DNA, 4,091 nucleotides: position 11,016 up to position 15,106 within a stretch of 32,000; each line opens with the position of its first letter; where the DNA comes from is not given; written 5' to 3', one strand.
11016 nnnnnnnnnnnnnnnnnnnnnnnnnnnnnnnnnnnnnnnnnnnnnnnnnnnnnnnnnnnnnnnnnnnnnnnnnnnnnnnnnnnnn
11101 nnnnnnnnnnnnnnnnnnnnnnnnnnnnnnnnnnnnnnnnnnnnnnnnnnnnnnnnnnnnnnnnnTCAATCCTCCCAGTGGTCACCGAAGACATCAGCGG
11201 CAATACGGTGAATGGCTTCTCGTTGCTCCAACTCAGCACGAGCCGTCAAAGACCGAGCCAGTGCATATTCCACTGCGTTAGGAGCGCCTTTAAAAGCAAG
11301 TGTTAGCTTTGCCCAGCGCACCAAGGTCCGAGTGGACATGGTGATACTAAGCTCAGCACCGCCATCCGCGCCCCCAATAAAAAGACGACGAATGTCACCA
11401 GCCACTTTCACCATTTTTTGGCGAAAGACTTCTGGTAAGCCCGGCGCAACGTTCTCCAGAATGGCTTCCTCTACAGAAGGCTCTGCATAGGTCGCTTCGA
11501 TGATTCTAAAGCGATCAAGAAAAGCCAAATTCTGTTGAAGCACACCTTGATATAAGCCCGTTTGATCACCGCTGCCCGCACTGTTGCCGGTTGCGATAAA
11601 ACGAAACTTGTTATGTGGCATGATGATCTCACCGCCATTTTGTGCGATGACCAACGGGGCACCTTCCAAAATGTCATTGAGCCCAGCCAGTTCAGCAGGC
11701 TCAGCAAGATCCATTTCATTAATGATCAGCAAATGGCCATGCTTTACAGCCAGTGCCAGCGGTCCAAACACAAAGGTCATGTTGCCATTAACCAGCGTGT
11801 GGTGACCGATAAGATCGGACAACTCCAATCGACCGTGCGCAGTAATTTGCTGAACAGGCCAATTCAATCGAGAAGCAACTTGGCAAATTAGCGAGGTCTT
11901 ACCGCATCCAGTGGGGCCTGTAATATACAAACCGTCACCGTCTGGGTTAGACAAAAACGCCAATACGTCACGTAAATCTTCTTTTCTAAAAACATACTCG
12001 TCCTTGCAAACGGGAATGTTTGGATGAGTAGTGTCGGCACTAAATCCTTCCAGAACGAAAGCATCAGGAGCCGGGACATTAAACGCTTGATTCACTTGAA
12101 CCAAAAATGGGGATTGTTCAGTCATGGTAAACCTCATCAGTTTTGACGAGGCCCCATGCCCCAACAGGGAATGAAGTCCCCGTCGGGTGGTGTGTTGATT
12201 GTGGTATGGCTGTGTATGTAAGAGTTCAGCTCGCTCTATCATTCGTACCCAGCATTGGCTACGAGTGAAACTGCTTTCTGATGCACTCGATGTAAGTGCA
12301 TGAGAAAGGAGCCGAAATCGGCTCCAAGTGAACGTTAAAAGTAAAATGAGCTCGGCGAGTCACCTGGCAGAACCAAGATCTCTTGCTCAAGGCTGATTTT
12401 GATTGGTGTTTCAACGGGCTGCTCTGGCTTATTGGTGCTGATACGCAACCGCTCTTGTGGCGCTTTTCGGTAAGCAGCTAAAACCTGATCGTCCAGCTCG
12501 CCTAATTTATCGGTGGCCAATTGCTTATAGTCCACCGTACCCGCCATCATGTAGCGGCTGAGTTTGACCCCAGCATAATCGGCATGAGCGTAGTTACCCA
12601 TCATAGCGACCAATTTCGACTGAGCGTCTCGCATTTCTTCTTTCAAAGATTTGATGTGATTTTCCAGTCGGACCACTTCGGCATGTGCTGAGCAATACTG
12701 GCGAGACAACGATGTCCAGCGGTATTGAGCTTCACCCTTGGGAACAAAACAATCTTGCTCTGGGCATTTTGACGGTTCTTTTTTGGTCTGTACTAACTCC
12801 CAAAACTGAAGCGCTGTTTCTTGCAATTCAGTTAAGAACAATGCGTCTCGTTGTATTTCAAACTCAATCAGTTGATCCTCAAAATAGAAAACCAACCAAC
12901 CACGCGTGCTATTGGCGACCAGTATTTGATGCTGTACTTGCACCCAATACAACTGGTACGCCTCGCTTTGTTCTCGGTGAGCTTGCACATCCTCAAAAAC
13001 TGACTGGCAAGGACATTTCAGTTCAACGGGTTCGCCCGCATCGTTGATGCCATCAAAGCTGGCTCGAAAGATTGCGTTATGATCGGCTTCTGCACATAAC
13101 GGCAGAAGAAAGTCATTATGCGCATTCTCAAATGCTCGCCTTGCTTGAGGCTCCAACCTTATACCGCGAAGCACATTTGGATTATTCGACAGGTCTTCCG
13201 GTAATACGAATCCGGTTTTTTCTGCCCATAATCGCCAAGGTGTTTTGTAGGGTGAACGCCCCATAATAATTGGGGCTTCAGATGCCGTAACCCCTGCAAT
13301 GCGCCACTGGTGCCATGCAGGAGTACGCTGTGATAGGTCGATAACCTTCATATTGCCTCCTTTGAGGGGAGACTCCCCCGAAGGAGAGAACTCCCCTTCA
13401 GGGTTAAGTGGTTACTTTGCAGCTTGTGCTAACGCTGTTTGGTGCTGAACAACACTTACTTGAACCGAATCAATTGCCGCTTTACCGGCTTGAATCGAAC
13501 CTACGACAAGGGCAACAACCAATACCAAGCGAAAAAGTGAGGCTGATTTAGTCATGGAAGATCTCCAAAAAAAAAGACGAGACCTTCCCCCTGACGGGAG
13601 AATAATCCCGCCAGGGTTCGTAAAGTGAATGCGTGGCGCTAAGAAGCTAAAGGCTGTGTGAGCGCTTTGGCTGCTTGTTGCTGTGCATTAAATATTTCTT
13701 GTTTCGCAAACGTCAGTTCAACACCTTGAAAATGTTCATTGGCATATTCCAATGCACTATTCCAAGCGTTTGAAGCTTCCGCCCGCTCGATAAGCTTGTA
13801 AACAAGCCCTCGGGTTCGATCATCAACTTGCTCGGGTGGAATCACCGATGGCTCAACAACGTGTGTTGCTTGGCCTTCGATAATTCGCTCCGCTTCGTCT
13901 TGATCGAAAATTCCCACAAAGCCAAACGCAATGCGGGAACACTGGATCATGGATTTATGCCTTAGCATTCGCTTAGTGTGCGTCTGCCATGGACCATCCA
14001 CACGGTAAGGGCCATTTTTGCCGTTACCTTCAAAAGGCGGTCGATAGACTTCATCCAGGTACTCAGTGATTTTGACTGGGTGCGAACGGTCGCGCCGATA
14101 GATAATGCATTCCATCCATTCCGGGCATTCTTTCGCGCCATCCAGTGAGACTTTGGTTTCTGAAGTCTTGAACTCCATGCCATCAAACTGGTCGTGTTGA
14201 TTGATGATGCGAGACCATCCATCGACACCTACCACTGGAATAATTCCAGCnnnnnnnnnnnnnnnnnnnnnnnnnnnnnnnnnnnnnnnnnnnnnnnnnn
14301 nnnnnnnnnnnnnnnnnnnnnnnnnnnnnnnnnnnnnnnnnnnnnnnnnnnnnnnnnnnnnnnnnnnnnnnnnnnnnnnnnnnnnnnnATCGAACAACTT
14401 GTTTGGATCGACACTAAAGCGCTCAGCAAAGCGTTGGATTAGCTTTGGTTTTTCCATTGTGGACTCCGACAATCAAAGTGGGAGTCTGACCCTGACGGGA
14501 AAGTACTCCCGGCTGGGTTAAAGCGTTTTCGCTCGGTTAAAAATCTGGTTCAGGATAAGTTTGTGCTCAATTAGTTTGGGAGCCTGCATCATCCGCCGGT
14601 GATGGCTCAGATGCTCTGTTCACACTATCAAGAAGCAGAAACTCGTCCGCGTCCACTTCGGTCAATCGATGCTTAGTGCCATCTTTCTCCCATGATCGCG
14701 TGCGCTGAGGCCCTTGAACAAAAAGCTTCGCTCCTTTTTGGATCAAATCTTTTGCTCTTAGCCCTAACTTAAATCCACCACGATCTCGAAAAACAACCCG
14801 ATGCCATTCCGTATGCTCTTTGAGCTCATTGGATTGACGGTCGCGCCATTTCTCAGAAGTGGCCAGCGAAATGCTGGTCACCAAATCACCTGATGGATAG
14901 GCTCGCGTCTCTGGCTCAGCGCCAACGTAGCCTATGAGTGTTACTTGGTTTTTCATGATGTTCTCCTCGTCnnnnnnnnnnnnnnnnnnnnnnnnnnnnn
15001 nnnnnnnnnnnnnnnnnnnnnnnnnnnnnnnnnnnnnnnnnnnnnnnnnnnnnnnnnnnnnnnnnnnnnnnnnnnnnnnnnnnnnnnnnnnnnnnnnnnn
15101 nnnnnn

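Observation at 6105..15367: Repeated two-hairpin intercistronic element that fills nearly every gene gap and sequesters each Shine-Dalgarno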

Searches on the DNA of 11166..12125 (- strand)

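Call 64: search_with_rna_model(model_id=R1, sources=[L002, L005, L006, L061, L062, L063, L066, L067, L068, L069, L070, L071, L072, L073, L074, L075, L076, L077, L078, L079, L080, L081, L082, L083, L084], max_evalue=1)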
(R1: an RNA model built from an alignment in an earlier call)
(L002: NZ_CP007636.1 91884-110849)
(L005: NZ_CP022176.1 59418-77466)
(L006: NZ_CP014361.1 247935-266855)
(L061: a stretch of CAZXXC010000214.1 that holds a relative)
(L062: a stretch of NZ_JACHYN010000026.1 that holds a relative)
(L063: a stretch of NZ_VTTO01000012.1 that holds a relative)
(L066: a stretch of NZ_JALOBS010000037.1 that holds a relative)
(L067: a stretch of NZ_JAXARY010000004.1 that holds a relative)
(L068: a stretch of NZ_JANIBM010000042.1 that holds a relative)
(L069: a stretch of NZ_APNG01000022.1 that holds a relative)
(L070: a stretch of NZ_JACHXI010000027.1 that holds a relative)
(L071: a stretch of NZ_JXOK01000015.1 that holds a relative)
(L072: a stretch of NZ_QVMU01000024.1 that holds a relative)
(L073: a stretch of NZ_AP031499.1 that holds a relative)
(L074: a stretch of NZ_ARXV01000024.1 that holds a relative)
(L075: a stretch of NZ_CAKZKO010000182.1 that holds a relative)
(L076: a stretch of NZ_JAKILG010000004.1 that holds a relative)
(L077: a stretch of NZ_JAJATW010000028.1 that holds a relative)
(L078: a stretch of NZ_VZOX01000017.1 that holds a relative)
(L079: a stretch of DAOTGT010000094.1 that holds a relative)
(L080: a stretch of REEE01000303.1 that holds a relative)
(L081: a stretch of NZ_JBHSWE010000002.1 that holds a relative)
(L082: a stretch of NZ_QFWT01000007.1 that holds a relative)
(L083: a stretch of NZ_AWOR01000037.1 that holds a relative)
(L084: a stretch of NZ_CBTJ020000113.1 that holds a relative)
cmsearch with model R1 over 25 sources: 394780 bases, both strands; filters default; matches with E-value up to 1: 224.
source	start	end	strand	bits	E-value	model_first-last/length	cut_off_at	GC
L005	15676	15713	+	42.8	1.2e-07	1-38/38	no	0.58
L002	12558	12595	+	42.6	1.4e-07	1-38/38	no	0.71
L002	10883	10920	+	41.5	2.4e-07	1-38/38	no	0.61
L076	5040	5077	+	41.5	2.4e-07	1-38/38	no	0.61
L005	11199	11236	+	41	3.3e-07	1-38/38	no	0.71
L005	10129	10166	+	37.3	2.7e-06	1-38/38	no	0.63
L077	5625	5663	+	36.5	4.3e-06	1-38/38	no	0.51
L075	5231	5267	+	35.9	5.9e-06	1-38/38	no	0.49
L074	1172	1209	+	33.8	1.9e-05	1-38/38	no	0.66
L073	75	112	+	31.4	7.6e-05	1-38/38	no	0.58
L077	6679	6714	+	30.8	0.00011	1-38/38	no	0.5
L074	13018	13053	+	30.4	0.00013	1-38/38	no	0.61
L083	11291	11327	+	30.1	0.00016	1-38/38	no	0.7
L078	11192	11230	+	30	0.00017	1-38/38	no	0.56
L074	13021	13056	-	29.5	0.00022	1-38/38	no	0.61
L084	10897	10947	+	29.4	0.00024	1-38/38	no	0.67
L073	4157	4194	+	29.4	0.00024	1-38/38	no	0.55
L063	12980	13018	+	29.2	0.00027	1-38/38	no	0.79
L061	2426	2461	+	29.1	0.00027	1-38/38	no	0.58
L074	12311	12348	+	29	0.0003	1-38/38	no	0.58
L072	1668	1705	+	28.8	0.00033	1-38/38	no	0.58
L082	1665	1702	+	28.8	0.00033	1-38/38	no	0.58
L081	14439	14477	+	28.8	0.00034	1-38/38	no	0.54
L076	6713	6750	+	28.2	0.00048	1-38/38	no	0.66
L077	13591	13625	+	28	0.00053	1-38/38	no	0.49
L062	11795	11834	+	27.8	0.00059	1-38/38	no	0.8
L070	11137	11174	+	27.8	0.0006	1-38/38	no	0.58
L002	11494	11531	+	27.6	0.00065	1-38/38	no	0.68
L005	7547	7582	+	27.4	0.00072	1-38/38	no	0.58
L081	1799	1835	+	27.3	0.00079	1-38/38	no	0.59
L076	15603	15641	+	27.2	0.00081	1-38/38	no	0.69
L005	16632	16670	+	27.1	0.00086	1-38/38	no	0.59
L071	14707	14746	+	26.9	0.00099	1-38/38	no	0.55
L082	14707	14746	+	26.9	0.00099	1-38/38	no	0.55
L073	16363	16400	+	26.6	0.0012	1-38/38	no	0.63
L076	5650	5686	+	26.5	0.0012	1-38/38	no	0.7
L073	9015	9052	+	26.4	0.0013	1-38/38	no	0.53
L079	4931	4971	+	26.1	0.0015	1-38/38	no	0.76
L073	5961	5996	+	26.1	0.0016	1-38/38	no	0.58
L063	15226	15266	+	26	0.0017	1-38/38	no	0.73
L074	15074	15110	+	26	0.0017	1-38/38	no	0.62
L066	2979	3015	+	25.9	0.0018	1-38/38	no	0.62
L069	7875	7912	+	25.8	0.0018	1-38/38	no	0.55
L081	13604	13639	+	25.6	0.0021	1-38/38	no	0.75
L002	12564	12592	-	25.4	0.0022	7-35/38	no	0.83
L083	2859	2895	+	25.2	0.0025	1-38/38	no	0.59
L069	4514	4551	+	25.2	0.0026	1-38/38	no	0.61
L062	3395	3434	+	25.1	0.0027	1-38/38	no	0.65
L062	12601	12635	+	25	0.003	1-38/38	no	0.71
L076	3093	3129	+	24.9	0.003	1-38/38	no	0.7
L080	3173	3213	+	24.8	0.0033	1-38/38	no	0.8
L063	3421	3459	+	24.7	0.0035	1-38/38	no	0.69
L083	4900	4937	+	24.5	0.0039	1-38/38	no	0.63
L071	14151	14188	+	24.3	0.0043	1-38/38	no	0.55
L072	14151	14188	+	24.3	0.0043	1-38/38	no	0.55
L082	14151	14188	+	24.3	0.0043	1-38/38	no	0.55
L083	9361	9395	+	24.2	0.0046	1-38/38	no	0.54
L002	15129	15166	+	24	0.0051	1-38/38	no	0.66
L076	9285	9322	+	24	0.0051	1-38/38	no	0.66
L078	3659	3694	+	23.8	0.0055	1-38/38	no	0.61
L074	1771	1809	+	23.7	0.006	1-38/38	no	0.67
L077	9082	9119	+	23.7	0.006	1-38/38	no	0.61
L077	11592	11625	+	23.7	0.006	1-38/38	no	0.68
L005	11205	11233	-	23.7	0.0061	7-35/38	no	0.86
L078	6704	6736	+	23.7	0.0062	1-38/38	no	0.64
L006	8454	8492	-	23.3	0.0075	1-38/38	no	0.64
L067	7921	7959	+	23.3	0.0075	1-38/38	no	0.64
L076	2482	2518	+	23.2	0.008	1-38/38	no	0.59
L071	5169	5206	+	23.2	0.0081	1-38/38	no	0.55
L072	5170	5207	+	23.2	0.0081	1-38/38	no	0.55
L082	5169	5206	+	23.2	0.0081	1-38/38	no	0.55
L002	8321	8357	+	23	0.0087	1-38/38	no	0.59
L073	13309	13345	+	23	0.0089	1-38/38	no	0.51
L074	9334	9370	+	22.9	0.0096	1-38/38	no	0.7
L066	7915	7952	+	22.8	0.01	1-38/38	no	0.71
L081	9336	9372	+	22.6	0.012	1-38/38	no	0.73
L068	7921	7958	+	22.5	0.012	1-38/38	no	0.63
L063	11760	11799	+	22.4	0.013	1-38/38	no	0.77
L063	12566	12601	+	22.4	0.013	1-38/38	no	0.75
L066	15923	15961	+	22.2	0.014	1-38/38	no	0.62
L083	13962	13997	+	22.1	0.015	1-38/38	no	0.56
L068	14996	15034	+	22.1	0.015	1-38/38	no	0.62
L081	15652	15687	+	22.1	0.015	1-38/38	no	0.67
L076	14175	14214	+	22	0.015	1-38/38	no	0.62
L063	14852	14888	+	22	0.016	1-38/38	no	0.68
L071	6239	6277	+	22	0.016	1-38/38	no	0.64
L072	6240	6278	+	22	0.016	1-38/38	no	0.64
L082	6239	6277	+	22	0.016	1-38/38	no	0.64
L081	7921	7958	+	21.8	0.017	1-38/38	no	0.68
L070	5674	5711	+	21.7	0.019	1-38/38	no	0.66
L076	6717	6753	-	21.6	0.02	1-38/38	no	0.68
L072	1671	1708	-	21.6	0.02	1-38/38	no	0.61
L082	1668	1705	-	21.6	0.02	1-38/38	no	0.61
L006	11163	11199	-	21.6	0.02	1-38/38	no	0.57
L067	5215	5251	+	21.6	0.02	1-38/38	no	0.57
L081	14556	14590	+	21.5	0.021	1-38/38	no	0.66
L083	5616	5653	+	21.5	0.021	1-38/38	no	0.66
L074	15642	15681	+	21.4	0.022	1-38/38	no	0.62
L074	12534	12570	+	21.4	0.023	1-38/38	no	0.65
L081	2390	2428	+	21.3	0.024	1-38/38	no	0.69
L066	13229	13267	+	21.3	0.024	1-38/38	no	0.54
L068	5216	5252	+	21.3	0.024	1-38/38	no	0.57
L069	4517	4554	-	21.2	0.026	1-38/38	no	0.55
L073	6415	6446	+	20.9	0.029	1-38/38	no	0.59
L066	7918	7955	-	20.8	0.031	1-38/38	no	0.71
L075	15020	15057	+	20.8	0.032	1-38/38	no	0.53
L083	7915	7950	+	20.7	0.033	1-38/38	no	0.58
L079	2586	2624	+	20.7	0.033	1-38/38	no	0.67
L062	11799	11836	-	20.6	0.035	1-38/38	no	0.79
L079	3157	3195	+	20.5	0.037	1-38/38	no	0.67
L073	81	109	-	20.3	0.041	7-35/38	no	0.69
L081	12580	12617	+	20.2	0.044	1-38/38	no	0.66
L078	9285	9321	+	20.1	0.046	1-38/38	no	0.7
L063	4971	5010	+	20.1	0.047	1-38/38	no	0.77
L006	9980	10020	-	20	0.05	1-38/38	no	0.66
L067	6393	6433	+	20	0.05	1-38/38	no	0.66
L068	6394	6434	+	20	0.05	1-38/38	no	0.66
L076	12365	12402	+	19.6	0.062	1-38/38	no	0.63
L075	11362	11395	+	19.6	0.063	1-38/38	no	0.56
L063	15229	15269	-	19.6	0.063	1-38/38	no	0.76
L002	18219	18256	+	19.5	0.063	1-38/38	no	0.58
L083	11648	11681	+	19.5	0.065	1-38/38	no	0.74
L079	2030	2070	+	19.5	0.066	1-38/38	no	0.68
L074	4135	4172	+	19.4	0.068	1-38/38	no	0.68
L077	12662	12697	+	19.3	0.074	1-38/38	no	0.56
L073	12222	12256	+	19.3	0.075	1-38/38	no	0.57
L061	2428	2465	-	19.2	0.076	1-38/38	no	0.58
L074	14441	14478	+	19.2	0.078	1-38/38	no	0.63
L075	4654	4689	+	19.2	0.078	1-38/38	no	0.53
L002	10889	10917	-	19.2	0.079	7-35/38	no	0.69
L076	5046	5074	-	19.2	0.079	7-35/38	no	0.69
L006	37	72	-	19.1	0.083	1-38/38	no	0.58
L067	16340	16375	+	19.1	0.083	1-38/38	no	0.58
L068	16335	16370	+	19.1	0.083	1-38/38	no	0.58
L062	9421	9464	+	19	0.085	1-38/38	no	0.64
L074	11584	11622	+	18.9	0.094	1-38/38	no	0.64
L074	6471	6553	-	18.8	0.095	1-38/38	no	0.55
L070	1850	1882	+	18.8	0.098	1-38/38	no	0.58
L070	3020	3052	+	18.8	0.098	1-38/38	no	0.58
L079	4937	4967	-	18.6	0.11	7-36/38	no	0.84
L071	14710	14749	-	18.6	0.11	1-38/38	no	0.55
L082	14710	14749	-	18.6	0.11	1-38/38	no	0.55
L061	1252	1287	+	18.6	0.11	1-38/38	no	0.72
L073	631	663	+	18.5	0.12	1-38/38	no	0.64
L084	6040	6086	+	18.4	0.12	1-38/38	no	0.7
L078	5634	5670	-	18.4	0.12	1-38/38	no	0.68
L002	7899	7939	+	18.4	0.12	1-38/38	no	0.61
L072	7921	7958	+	18.4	0.12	1-38/38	no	0.61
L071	7697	7732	+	18.3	0.13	1-38/38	no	0.5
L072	7697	7732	+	18.3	0.13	1-38/38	no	0.5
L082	7697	7732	+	18.3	0.13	1-38/38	no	0.5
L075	6260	6298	+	18.3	0.13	1-38/38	no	0.67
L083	6726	6759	+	18.2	0.14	1-38/38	no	0.56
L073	5964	5999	-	18.1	0.14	1-38/38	no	0.61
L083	12052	12088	+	18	0.15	1-38/38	no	0.65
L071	13608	13644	+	17.9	0.16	1-38/38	no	0.54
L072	13608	13644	+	17.9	0.16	1-38/38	no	0.54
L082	13608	13644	+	17.9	0.16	1-38/38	no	0.54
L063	12986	13015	-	17.8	0.17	7-35/38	no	0.87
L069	5582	5608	+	17.7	0.18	8-34/38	no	0.74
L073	11352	11386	+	17.7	0.18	1-38/38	no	0.6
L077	12292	12327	+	17.7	0.19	1-38/38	no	0.53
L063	14858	14886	-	17.6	0.2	7-35/38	no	0.79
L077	5631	5660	-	17.6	0.2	7-35/38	no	0.6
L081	11845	11882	+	17.5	0.2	1-38/38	no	0.63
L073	6977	7010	+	17.5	0.21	1-38/38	no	0.56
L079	826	864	+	17.4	0.21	1-38/38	no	0.67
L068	15002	15031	-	17.3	0.22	7-35/38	no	0.63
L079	5394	5444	+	17.3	0.22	1-38/38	no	0.71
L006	10568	10606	-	17.3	0.23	1-38/38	no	0.72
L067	5807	5845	+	17.3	0.23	1-38/38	no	0.72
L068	5808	5846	+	17.3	0.23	1-38/38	no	0.72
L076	5653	5689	-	17.2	0.24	1-38/38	no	0.7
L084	3652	3691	+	17.2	0.25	1-38/38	no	0.68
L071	1666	1703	+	17.1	0.25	1-38/38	no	0.55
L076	3099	3126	-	17.1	0.26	7-35/38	no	0.79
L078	9288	9324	-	17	0.26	1-38/38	no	0.73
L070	9212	9249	+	17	0.27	1-38/38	no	0.74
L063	9442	9485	+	17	0.27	1-38/38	no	0.68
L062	14889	14927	-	17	0.28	1-38/38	no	0.79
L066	15929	15958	-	16.9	0.29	7-35/38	no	0.63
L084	9005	9047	+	16.9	0.29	1-38/38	no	0.67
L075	6264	6300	-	16.8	0.3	1-38/38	no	0.68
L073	11355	11389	-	16.8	0.3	1-38/38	no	0.57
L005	16298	16335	+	16.8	0.31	1-38/38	no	0.58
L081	13308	13342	+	16.6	0.34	1-38/38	no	0.69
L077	13279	13317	+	16.5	0.36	1-38/38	no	0.41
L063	11764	11801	-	16.4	0.37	1-38/38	no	0.74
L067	15000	15038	+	16.3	0.39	1-38/38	no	0.62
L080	1264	1304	+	16.3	0.4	1-38/38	no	0.76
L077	11182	11218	+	16.3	0.41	1-38/38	no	0.51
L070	9216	9251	-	16.2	0.42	1-38/38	no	0.75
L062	7918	7962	+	16.2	0.43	1-38/38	no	0.64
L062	13014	13053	+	16.2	0.43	1-38/38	no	0.73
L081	4135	4172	+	16.1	0.45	1-38/38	no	0.71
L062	7921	7964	-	16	0.48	1-38/38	no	0.64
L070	1217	1253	+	15.8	0.53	1-38/38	no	0.54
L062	14598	14635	-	15.8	0.53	1-38/38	no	0.68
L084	4891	4933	+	15.8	0.53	1-38/38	no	0.63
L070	11144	11170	-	15.8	0.54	7-35/38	no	0.67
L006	13924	13964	-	15.7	0.55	1-38/38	no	0.56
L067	2450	2490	+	15.7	0.55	1-38/38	no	0.56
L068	2448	2488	+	15.7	0.55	1-38/38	no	0.56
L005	7553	7579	-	15.7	0.56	8-34/38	no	0.74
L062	14595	14632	+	15.6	0.61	1-38/38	no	0.74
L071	9291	9334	+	15.3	0.71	1-38/38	no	0.55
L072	9291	9334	+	15.3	0.71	1-38/38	no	0.55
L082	9291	9334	+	15.3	0.71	1-38/38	no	0.55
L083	11297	11324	-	15.3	0.72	7-35/38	no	0.79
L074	12537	12573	-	15.2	0.73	1-38/38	no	0.65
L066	13849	13886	-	15.2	0.76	1-38/38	no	0.53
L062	15261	15302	+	15.1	0.78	1-38/38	no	0.71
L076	2062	2102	+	15.1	0.78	1-38/38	no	0.61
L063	12572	12598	-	15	0.83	7-35/38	no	0.78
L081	12583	12621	-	14.9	0.87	1-38/38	no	0.72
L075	12906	12938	+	14.9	0.87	1-38/38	no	0.33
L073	16750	16783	+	14.9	0.9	1-38/38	no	0.59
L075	4657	4692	-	14.8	0.92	1-38/38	no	0.53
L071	3244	3282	-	14.8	0.93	1-38/38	no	0.64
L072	3245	3283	-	14.8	0.93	1-38/38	no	0.64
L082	3244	3282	-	14.8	0.93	1-38/38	no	0.64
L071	2161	2197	+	14.8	0.96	1-38/38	no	0.57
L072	2163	2199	+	14.8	0.96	1-38/38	no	0.57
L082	2160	2196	+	14.8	0.96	1-38/38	no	0.57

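Call 65: search_rna_families(sources=[L002, L005, L073, L074, L076, L077, L081, L083], threshold=gathering)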
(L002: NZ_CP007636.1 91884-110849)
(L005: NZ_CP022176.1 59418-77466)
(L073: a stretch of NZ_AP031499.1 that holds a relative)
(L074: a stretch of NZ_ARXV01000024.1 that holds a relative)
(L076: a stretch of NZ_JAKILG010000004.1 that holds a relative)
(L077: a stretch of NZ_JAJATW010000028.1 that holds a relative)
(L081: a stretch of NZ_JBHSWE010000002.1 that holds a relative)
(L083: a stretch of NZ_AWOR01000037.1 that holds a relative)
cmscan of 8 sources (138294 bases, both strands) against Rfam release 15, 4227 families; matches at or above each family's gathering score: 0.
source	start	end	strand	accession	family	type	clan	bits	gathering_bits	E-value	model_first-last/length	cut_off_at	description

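Call 80: search_with_rna_model(model_id=R1, sources=[L086, L087, L002, L085], max_evalue=1)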
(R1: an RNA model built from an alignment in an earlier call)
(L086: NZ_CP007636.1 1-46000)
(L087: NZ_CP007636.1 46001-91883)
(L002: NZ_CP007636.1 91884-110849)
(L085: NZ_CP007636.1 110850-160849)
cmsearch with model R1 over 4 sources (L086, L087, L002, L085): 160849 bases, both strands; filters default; matches with E-value up to 1: 25.
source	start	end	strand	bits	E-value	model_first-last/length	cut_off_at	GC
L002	12558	12595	+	42.6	5.5e-08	1-38/38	no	0.71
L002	10883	10920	+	41.5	1e-07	1-38/38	no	0.61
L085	2497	2535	+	28.2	0.00019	1-38/38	no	0.67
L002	11494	11531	+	27.6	0.00026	1-38/38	no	0.68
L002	12564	12592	-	25.4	0.00092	7-35/38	no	0.83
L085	6819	6854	+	24.4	0.0016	1-38/38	no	0.61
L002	15129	15166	+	24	0.0021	1-38/38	no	0.66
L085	13336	13372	+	23.9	0.0022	1-38/38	no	0.59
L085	7296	7331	+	23.4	0.003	1-38/38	no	0.56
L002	8321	8357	+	23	0.0036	1-38/38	no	0.59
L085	11396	11432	+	22.4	0.005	1-38/38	no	0.59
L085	13827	13865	+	21.1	0.011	1-38/38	no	0.67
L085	1063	1102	+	20.9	0.012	1-38/38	no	0.62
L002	18219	18256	+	19.5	0.026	1-38/38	no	0.58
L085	12025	12062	+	19.3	0.03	1-38/38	no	0.63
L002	10889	10917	-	19.2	0.032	7-35/38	no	0.69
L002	7899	7939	+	18.4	0.051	1-38/38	no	0.61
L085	15962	15999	+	17.4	0.089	1-38/38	no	0.55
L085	3836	3873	+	17.2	0.095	1-38/38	no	0.53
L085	11399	11435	-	15.3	0.28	1-38/38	no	0.62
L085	13087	13123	+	15.3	0.29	1-38/38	no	0.49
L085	13339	13375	-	15.3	0.29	1-38/38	no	0.62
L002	8933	8969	+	14.1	0.58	1-38/38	no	0.7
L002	13768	13804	+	14.1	0.58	1-38/38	no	0.7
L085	2236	2270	+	13.6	0.77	1-38/38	no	0.57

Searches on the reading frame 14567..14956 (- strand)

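Call 37: search_protein_families(library=pfam, proteins=[window:14567-14956:-], max_evalue=0.01)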
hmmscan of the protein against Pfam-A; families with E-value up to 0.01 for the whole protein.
window:14567-14956:- (129 aa): 1 family
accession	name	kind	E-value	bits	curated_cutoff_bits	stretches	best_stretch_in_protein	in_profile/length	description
PF00436.31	SSB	-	2.4e-19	69.8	26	1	3-107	2-102/104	Single-strand binding protein family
